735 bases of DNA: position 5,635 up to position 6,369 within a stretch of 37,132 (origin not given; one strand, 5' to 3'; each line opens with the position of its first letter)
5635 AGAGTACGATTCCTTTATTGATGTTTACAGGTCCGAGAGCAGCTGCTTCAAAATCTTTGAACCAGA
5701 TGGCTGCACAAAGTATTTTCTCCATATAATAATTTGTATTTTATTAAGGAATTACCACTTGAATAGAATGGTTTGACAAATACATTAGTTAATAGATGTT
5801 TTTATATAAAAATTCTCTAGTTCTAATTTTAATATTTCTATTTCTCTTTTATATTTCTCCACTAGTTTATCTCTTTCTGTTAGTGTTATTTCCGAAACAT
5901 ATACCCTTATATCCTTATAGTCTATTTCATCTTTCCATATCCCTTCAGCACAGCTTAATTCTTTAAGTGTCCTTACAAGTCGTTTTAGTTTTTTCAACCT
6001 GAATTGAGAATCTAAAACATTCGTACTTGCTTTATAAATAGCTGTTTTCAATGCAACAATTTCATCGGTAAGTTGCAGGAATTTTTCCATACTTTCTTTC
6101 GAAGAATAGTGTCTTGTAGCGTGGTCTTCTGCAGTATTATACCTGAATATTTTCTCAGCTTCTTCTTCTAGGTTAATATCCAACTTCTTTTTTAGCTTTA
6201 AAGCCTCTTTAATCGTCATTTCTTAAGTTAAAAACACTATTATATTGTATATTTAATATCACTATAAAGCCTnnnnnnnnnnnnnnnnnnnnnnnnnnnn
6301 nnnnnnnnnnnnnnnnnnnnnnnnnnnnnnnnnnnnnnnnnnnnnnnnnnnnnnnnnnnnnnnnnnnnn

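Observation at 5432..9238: WYL-regulator-led operon of four unassignable proteins in a defence-island setting: candidate undescribed defence or stress system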

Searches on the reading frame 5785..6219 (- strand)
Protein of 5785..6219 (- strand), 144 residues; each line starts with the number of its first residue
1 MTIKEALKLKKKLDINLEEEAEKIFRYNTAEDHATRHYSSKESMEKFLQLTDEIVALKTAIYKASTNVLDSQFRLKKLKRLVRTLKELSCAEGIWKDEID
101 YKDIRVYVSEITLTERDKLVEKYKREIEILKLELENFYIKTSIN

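Call 3: search_protein_families(library=pfam, proteins=[window:5785-6219:-], max_evalue=1)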
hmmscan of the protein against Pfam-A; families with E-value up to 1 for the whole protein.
window:5785-6219:- (144 aa): 0 families

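Call 4: search_protein_families(library=padloc, proteins=[window:5785-6219:-], max_evalue=1)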
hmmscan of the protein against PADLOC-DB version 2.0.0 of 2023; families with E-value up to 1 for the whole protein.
window:5785-6219:- (144 aa): 0 families

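Call 5: search_protein_families(library=phrogs, proteins=[window:5785-6219:-], max_evalue=1)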
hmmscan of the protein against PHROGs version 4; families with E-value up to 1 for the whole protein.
window:5785-6219:- (144 aa): 0 families

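Call 6: search_protein_families(library=ncbifam, proteins=[window:5785-6219:-], max_evalue=1)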
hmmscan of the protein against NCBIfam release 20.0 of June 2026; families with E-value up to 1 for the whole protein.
window:5785-6219:- (144 aa): 1 family
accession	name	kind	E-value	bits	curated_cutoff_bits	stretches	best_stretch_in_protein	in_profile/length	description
NF038048.1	DIP1984_fam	subfamily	0.39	10.9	70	0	5-136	4-142/149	DIP1984 family protein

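Call 13: search_solved_structures(query=window:5785-6219:-, max_evalue=10)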
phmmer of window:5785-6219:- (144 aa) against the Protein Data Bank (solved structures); distinct sequences matched with E-value up to 10: 10.
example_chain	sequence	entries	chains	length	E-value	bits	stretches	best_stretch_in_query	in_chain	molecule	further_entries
4yxx_A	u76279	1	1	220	0.001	22.5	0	3-26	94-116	dTor_6x35L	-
9rar_A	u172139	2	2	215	0.005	20.3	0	3-25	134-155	TRP_F43W | [(sulfaNHC)Au].TRP_F43W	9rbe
9h10_A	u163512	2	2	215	0.0062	20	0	3-25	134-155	[(sulfaNHC)Au].TRP_18 | Tandem-repeat protein (TRP)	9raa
8s6p_A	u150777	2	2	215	0.0071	19.8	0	3-25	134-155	TRP_18 F116W (R0) | TRP_18 F116W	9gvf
9h3c_A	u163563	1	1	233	0.023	18.2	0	3-21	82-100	De novo designed tandem repeat protein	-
9raq_A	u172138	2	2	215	0.044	17.3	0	3-25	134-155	TRP_F43W/E39L | [(sulfaNHC)Au].TRP_F43W/E39L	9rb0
6een_D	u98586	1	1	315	0.26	14.8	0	21-89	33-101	Designer Pentatricopeptide Protein dPPR10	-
6een_B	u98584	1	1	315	0.42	14.1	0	23-101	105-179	Designer Pentatricopeptide Protein dPPR10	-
8c3w_A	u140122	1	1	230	1.6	12.3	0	3-79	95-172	dnHEM1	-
4uvj_A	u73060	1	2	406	8.8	9.8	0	83-138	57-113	COHESIN SUBUNIT SCC3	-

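Call 69: search_solved_structures(query=A5, max_evalue=10, show_alignments=2)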
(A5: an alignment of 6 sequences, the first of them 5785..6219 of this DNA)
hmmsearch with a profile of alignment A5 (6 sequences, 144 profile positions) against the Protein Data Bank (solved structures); distinct sequences matched with E-value up to 10: 0.
